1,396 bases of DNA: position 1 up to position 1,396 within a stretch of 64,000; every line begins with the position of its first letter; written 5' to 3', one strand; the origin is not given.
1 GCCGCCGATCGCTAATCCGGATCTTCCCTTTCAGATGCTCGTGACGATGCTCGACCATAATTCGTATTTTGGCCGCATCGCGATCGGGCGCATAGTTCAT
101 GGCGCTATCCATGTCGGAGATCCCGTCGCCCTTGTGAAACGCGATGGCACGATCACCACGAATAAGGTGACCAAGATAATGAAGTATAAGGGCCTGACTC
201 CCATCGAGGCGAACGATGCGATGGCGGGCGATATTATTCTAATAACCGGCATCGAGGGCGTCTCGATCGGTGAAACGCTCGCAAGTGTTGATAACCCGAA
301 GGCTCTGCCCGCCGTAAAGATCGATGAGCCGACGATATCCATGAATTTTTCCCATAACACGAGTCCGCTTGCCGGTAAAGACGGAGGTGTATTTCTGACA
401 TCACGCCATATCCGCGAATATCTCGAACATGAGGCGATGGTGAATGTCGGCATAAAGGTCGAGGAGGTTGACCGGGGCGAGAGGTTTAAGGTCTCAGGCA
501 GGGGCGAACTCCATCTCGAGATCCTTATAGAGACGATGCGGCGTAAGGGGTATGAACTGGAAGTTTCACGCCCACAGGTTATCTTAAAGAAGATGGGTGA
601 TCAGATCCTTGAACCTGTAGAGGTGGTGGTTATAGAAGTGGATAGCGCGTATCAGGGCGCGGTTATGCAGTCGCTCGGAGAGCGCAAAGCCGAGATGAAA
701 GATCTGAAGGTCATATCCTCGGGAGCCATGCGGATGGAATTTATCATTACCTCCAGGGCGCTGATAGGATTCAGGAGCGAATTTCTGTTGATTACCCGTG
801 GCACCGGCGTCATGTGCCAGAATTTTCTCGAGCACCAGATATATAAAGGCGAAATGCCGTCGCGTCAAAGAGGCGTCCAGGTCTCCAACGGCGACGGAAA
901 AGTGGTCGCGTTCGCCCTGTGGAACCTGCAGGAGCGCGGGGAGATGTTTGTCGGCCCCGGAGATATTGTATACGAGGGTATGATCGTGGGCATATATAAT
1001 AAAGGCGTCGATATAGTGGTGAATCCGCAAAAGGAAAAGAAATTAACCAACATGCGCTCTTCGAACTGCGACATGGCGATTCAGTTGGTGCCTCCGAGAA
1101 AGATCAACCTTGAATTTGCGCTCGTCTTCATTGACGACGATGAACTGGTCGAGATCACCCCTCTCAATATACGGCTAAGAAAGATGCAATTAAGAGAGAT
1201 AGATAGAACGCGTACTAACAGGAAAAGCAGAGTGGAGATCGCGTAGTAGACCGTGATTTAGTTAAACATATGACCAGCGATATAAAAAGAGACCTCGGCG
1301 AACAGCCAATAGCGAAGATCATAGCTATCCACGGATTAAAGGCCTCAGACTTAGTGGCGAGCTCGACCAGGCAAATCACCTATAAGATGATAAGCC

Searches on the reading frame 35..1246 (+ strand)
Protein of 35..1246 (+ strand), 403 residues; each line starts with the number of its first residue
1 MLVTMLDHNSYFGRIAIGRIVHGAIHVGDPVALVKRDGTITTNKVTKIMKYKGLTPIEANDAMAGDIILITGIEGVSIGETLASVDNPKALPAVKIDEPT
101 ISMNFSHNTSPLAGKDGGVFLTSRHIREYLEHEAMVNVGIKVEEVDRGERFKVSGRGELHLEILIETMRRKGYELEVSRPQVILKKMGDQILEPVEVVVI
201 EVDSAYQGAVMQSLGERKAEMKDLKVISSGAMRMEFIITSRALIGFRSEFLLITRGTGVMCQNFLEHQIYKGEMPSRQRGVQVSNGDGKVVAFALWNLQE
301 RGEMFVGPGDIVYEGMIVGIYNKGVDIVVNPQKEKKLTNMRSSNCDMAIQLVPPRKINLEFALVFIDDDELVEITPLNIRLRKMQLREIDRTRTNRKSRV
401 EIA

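Call 55: search_protein_families(library=pfam, proteins=[window:35-1246:+], max_evalue=0.001)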
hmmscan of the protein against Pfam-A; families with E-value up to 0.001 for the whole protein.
window:35-1246:+ (403 aa): 4 families
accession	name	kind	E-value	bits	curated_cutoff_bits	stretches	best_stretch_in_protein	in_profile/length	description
PF21018.2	BipA_C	-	6.2e-41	139.1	23.8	1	280-387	2-109/110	TypA/BipA C-terminal domain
PF00679.30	EFG_C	-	1.2e-16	60.9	27.9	1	191-276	2-87/89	Elongation factor G C-terminus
PF03144.31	GTP_EFTU_D2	-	4.6e-09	37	30.3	1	13-83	1-73/73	Elongation factor Tu domain 2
PF22042.2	EF-G_D2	-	1.2e-07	32.1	27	1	9-84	12-83/84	Elongation factor G domain 2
